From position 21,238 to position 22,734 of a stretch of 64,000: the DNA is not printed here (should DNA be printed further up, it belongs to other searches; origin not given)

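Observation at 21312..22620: Single opposite-strand moron: ART-superfamily (Tpt1/KptA-like) protein with its own promoter and hairpin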

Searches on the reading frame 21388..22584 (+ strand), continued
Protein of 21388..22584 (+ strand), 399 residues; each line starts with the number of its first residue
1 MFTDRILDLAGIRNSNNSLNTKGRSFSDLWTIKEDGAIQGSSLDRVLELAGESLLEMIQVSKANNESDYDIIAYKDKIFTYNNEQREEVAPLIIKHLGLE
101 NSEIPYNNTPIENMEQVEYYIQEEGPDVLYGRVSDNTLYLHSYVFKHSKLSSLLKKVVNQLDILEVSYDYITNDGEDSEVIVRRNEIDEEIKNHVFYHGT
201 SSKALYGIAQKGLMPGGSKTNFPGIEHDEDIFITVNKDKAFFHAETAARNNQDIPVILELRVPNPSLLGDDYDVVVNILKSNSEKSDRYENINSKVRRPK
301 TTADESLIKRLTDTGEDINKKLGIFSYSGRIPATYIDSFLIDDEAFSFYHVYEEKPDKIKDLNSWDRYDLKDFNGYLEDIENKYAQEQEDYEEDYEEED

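Call 27: predict_structure(alignment_id=A2)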
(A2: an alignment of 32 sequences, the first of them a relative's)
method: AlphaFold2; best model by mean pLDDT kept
length: 399 residues; sequences in the alignment: 32
mean_pLDDT: 82.9   pTM: 0.79
mean pLDDT of the five models: 82.9, 82.6, 81.3, 80.9, 80.4
residues with pLDDT >= 90: 198; 70-90: 119; 50-70: 64; < 50: 18
segments of 3 or more residues with pLDDT < 50: 2-4, 13-24
pLDDT, mean of each block of 10 residues (from residue 1): 50 43 51 62 58 74 92 96 97 95 90 95 93 97 89 95 95 83 96 96 92 80 78 94 89 93 96 81 69 62 76 82 95 97 83 76 91 86 80 68
secondary structure, 60 per line:
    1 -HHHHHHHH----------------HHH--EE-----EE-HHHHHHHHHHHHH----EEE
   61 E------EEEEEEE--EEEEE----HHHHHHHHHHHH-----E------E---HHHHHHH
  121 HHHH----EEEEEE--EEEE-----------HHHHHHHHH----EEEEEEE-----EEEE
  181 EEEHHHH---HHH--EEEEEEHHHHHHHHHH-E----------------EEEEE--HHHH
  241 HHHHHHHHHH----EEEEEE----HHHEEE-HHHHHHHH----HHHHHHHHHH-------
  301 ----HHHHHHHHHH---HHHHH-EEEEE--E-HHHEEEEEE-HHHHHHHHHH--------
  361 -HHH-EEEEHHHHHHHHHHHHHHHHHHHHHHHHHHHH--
elements in order: H2-9 H41-53 E58-61 E68-74 E77-81 H86-97 H114-124 E129-134 E137-140 H152-160 E165-171 E177-183 H184-187 E196-201 H202-211 E230-234 H237-250 E255-260 E268-270 H272-279 H284-293 H305-314 H318-322 E324-328 E336-341 H343-352 E366-369 H370-397

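Call 29: find_encoding_contigs(protein=P0001, flank=10000, max_places=3)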
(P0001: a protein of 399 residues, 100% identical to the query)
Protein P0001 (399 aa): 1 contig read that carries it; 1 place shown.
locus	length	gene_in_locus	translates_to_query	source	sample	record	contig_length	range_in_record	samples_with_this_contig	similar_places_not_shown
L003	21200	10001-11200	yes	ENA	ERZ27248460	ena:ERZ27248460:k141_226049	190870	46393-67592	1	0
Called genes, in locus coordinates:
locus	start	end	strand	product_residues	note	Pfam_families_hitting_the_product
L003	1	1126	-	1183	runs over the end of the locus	-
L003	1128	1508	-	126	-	-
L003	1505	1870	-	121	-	-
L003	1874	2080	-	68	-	-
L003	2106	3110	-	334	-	-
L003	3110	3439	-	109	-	-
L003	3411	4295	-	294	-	-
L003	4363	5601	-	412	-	-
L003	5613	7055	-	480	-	PF01075:Glyco_transf_9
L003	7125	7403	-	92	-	-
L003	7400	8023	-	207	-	-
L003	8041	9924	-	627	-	PF00176:SNF2-rel_dom, PF00270:DEAD (faint), PF04851:ResIII, PF00271:Helicase_C (weak)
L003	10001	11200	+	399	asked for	-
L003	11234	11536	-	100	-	-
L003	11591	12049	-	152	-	-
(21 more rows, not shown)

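Call 33: search_solved_structures(query=A2, max_evalue=10, show_alignments=5)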
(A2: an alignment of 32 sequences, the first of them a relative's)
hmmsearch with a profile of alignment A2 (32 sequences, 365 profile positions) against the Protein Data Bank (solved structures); distinct sequences matched with E-value up to 10: 9.
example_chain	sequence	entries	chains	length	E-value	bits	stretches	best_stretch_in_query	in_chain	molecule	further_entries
8tfi_A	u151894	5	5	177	0.00097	21.7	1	147-175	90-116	Probable RNA 2'-phosphotransferase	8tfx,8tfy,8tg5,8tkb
9ld4_A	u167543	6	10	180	0.0011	21.5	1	143-180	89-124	Probable RNA 2'-phosphotransferase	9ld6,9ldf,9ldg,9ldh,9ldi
9ld3_A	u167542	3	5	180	0.0011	21.5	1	143-180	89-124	Probable RNA 2'-phosphotransferase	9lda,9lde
9ldc_A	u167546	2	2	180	0.0011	21.5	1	143-180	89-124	Probable RNA 2'-phosphotransferase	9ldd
8tfz_A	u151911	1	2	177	0.0014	21.2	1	147-175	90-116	Probable RNA 2'-phosphotransferase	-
6e3a_A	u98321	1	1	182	0.002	20.6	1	142-171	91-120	Probable RNA 2'-phosphotransferase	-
6ede_A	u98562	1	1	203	0.0023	20.4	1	142-171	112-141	Probable RNA 2'-phosphotransferase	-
7kw8_A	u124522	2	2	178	0.038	16.5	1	141-171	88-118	tRNA 2'-phosphotransferase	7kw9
3j6b_2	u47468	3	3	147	1.3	11.4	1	75-120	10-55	54S ribosomal protein L28, mitochondrial | Large ribosomal subunit protein mL40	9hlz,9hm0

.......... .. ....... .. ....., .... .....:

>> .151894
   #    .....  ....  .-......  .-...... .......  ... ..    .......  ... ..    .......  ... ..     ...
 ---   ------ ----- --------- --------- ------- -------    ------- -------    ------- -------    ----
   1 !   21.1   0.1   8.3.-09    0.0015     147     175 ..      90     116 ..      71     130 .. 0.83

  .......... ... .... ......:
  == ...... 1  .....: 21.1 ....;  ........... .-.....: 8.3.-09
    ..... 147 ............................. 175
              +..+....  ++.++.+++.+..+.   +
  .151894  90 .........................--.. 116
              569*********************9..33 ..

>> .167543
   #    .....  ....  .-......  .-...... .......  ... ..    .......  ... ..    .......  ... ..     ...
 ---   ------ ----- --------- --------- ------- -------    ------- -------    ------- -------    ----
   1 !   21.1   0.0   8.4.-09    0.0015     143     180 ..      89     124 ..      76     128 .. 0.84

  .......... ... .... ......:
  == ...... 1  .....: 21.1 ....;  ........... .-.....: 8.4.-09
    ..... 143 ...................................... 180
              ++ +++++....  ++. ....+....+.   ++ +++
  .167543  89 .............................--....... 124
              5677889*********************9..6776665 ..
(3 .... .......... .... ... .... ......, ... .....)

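Call 35: find_encoding_contigs(protein=P0002, flank=8000, max_places=1)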
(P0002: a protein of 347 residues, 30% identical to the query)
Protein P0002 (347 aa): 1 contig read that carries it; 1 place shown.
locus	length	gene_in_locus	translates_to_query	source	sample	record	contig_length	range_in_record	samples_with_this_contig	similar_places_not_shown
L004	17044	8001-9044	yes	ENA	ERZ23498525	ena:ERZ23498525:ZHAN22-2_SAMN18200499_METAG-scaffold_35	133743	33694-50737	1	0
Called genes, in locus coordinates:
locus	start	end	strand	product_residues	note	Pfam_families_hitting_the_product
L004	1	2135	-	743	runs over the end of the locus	-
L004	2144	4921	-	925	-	-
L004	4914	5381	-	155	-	-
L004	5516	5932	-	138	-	-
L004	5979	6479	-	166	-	-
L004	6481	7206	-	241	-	PF16724:T4-gp15_tss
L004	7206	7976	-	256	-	-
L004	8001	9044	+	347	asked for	-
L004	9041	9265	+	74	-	-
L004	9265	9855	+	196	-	-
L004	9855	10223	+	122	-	PF00583:Acetyltransf_1 (weak), PF13673:Acetyltransf_10 (weak), PF13508:Acetyltransf_7 (weak)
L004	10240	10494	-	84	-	-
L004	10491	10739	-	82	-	-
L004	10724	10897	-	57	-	-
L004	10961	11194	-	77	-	-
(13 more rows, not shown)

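Call 36: find_encoding_contigs(protein=P0035, flank=8000, max_places=1)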
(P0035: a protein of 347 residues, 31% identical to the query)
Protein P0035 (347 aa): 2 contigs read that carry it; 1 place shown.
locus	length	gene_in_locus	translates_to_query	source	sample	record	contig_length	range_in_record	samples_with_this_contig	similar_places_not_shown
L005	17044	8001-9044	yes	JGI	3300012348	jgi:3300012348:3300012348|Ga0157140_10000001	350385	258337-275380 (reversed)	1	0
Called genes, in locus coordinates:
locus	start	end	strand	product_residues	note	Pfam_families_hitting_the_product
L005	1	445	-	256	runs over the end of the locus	-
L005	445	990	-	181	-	-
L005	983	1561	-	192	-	-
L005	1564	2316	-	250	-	-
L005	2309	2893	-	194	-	-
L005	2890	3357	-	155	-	PF00856:SET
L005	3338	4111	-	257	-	PF05118:Asp_Arg_Hydrox (weak)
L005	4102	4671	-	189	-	-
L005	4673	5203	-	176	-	-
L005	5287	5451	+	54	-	-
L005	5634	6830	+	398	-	PF04055:Radical_SAM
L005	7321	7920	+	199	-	PF01786:AOX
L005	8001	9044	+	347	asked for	-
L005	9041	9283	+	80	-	-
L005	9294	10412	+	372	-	-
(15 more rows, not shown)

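Call 37: find_encoding_contigs(protein=P0028, flank=8000, max_places=1)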
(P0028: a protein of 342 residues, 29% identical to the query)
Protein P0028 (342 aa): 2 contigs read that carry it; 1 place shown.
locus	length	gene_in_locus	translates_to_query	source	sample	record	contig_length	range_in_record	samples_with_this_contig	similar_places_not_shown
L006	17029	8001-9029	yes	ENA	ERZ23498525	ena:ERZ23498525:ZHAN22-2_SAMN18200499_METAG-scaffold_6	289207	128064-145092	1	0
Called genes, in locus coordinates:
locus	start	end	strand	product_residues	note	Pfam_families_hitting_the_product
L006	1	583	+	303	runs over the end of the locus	PF05496:RuvB_N (weak), PF00004:AAA, PF13173:AAA_14 (weak), PF13401:AAA_22 (faint), PF13177:DNA_pol3_delta2 (weak)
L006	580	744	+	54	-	PF13763:DUF4167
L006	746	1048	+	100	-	-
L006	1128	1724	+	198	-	-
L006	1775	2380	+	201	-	-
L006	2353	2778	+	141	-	PF01467:CTP_transf_like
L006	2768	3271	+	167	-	-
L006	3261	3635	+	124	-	-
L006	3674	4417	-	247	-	PF02562:PhoH, PF13604:AAA_30 (faint), PF13245:AAA_19 (faint)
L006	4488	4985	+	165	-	-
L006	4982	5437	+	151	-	-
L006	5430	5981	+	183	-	-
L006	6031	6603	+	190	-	-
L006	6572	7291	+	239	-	-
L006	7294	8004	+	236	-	-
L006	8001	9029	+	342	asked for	-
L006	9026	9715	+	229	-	-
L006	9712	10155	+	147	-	PF23474:Acb1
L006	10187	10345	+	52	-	-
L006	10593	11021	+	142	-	PF00472:RF-1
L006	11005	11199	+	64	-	-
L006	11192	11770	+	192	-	-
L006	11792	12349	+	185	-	-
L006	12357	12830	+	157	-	-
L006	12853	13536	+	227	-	-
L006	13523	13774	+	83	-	-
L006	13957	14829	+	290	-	-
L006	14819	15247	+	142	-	-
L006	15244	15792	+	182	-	-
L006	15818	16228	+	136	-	-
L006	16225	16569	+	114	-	PF26831:Phage_T4_Spanin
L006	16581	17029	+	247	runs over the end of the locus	PF00226:DnaJ, PF01556:DnaJ_C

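Call 55: search_protein_families(library=pfam, alignment_id=A4, max_evalue=1)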
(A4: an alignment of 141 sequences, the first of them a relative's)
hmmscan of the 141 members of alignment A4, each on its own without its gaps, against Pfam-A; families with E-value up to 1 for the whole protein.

A. member 1, P0001 (399 aa): 3 families
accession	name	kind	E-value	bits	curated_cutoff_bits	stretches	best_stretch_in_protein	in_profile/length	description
PF15704.10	Mt_ATP_synt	-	0.0091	16.4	27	1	265-334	7-75/188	Mitochondrial ATP synthase subunit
PF00644.27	PARP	-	0.019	14.9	26.7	1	171-274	31-130/199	Poly(ADP-ribose) polymerase catalytic domain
PF24043.1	DUF7352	-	0.2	12.3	27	1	310-357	57-92/97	Domain of unknown function (DUF7352)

B. families by the number of members that match (of 141 scanned): 69 families (the first 25 are shown)
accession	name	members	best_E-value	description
PF01885.22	PTS_2-RNA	64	0.00047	RNA 2'-phosphotransferase, Tpt1 / KptA family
PF00644.27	PARP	53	8.3e-07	Poly(ADP-ribose) polymerase catalytic domain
PF12120.14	Arr-ms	17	0.0059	Rifampin ADP-ribosyl transferase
PF00148.24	Oxidored_nitro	3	0.0025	Nitrogenase component 1 type Oxidoreductase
PF18760.7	ART-PolyVal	3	0.065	ADP-Ribosyltransferase in polyvalent proteins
PF23577.1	LysM_RLK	2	0.13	LysM domain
PF17830.6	STI1-HOP_DP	1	0.00041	STI1/HOP, DP domain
PF14487.12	DarT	1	0.0031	ssDNA thymidine ADP-ribosyltransferase, DarT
PF01025.24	GrpE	1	0.0051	GrpE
PF12479.13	DUF3698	1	0.0072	Protein of unknown function (DUF3698)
PF18838.6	LPD23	1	0.0079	Large polyvalent protein associated domain 23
PF15704.10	Mt_ATP_synt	1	0.0091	Mitochondrial ATP synthase subunit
PF04904.21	SAM_NCD1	1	0.013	NAB conserved region 1 (NCD1) SAM domain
PF03938.19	OmpH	1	0.015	Outer membrane protein (OmpH-like)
PF15856.10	DUF4727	1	0.018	Domain of unknown function (DUF4727)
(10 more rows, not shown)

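Call 63: fold_search(model_id=the predicted structure, library=viral)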
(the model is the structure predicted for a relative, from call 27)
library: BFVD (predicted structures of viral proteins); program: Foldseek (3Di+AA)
matches with E <= 10: 378; with E <= 0.001: 19
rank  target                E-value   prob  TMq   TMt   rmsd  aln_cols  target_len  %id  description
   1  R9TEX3                8.3e-31  1.00  0.75  0.80   3.5       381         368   24  Uncharacterized protein [Vibrio phage nt-1]
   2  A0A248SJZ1            1.4e-28  1.00  0.68  0.73   4.8       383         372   24  (no name in the UniProt tables at hand)
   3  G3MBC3                3.5e-08  1.00  0.26  0.27   8.1       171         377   19  Gp53 [Bacillus phage G]
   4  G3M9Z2                9.9e-08  1.00  0.26  0.56  10.7       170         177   22  Gp251 [Bacillus phage G]
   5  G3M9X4                1.9e-07  1.00  0.30  0.49   8.6       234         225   18  Gp233 [Bacillus phage G]
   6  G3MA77                6.1e-06  1.00  0.29  0.66   5.4       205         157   18  Gp336 [Bacillus phage G]
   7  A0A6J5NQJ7            2.5e-05  1.00  0.20  0.67   5.9       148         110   16  Uncharacterized protein [uncultured Caudovirales phage]
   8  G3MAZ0                3.0e-05  1.00  0.26  0.45   8.4       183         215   18  Gp610 [Bacillus phage G]
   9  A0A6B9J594            4.0e-05  1.00  0.18  0.40   9.3       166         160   13  Uncharacterized protein [Vibrio phage vB_VchM_Kuja]
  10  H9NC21                7.3e-05  1.00  0.19  0.35  14.3       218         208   13  (no name in the UniProt tables at hand)
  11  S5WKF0                1.1e-04  1.00  0.20  0.58   6.7       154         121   18  Putative RNA 2'-phosphotransferase [Pseudomonas phage PaBG]
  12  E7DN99                1.1e-04  1.00  0.18  0.63   8.2       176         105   16  (no name in the UniProt tables at hand)
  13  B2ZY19                1.6e-04  1.00  0.21  0.34   6.6       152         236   12  Uncharacterized protein [Ralstonia phage phiRSL1]
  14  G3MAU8                1.7e-04  1.00  0.23  0.56   7.0       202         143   13  Gp568 [Bacillus phage G]
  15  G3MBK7                2.5e-04  1.00  0.30  0.41   7.9       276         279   13  Gp141 [Bacillus phage G]
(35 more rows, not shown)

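Call 64: search_protein_families(library=padloc, proteins=[window:21388-22584:+], max_evalue=0.01)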
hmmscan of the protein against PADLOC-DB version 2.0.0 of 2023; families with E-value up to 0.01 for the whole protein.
window:21388-22584:+ (399 aa): 0 families

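Call 70: find_related_loci(query=A1, collection=viral_contigs, flank=6000)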
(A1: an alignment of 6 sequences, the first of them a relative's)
Query A1 (399 aa) in viral_contigs; peptide patterns used: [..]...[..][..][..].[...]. (x = any residue, [..] = any of these).
52 stretches matched a pattern; 2 encode a relative of the query (tblastn E <= 1e-3); 2 distinct loci.
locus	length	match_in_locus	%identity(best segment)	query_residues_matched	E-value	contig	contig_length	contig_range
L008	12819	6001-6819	29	71-342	5e-33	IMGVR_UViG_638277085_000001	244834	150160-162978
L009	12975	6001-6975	26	71-380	1e-31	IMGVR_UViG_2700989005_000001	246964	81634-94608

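Call 73: search_protein_families(library=pfam, proteins=[P0133, P0077, P0071, P0087, P0145], max_evalue=0.05)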
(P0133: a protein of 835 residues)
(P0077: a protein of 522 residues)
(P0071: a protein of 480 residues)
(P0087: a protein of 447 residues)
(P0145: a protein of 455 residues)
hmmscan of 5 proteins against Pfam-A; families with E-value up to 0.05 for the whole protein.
P0133 (835 aa): 0 families

P0077 (522 aa): 0 families

P0071 (480 aa): 0 families

P0087 (447 aa): 2 families
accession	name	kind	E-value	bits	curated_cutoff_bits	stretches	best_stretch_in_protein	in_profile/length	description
PF00644.27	PARP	-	0.013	15.4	26.7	1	232-302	51-122/199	Poly(ADP-ribose) polymerase catalytic domain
PF12943.12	DUF3839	-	0.017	15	22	1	166-244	69-153/242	Protein of unknown function (DUF3839)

P0145 (455 aa): 7 families
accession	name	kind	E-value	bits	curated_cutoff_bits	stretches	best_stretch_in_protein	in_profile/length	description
PF13508.13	Acetyltransf_7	-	7.3e-05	23.5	27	1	48-92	11-56/84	Acetyltransferase (GNAT) domain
PF00583.31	Acetyltransf_1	-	0.0022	18.7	20.7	1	51-95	44-91/116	Acetyltransferase (GNAT) family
PF00644.27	PARP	-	0.0029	17.6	26.7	1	230-316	23-102/199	Poly(ADP-ribose) polymerase catalytic domain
PF13880.12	Acetyltransf_13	-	0.0083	16.4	22.8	1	66-93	7-34/69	ESCO1/2 acetyl-transferase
PF18013.6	Phage_lysozyme2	-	0.015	15.9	28.2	1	42-110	32-97/140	Phage tail lysozyme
PF13673.13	Acetyltransf_10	-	0.016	15.6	23.6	1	51-94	42-83/128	Acetyltransferase (GNAT) domain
PF01885.22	PTS_2-RNA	-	0.024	15.1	26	0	262-289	98-125/177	RNA 2'-phosphotransferase, Tpt1 / KptA family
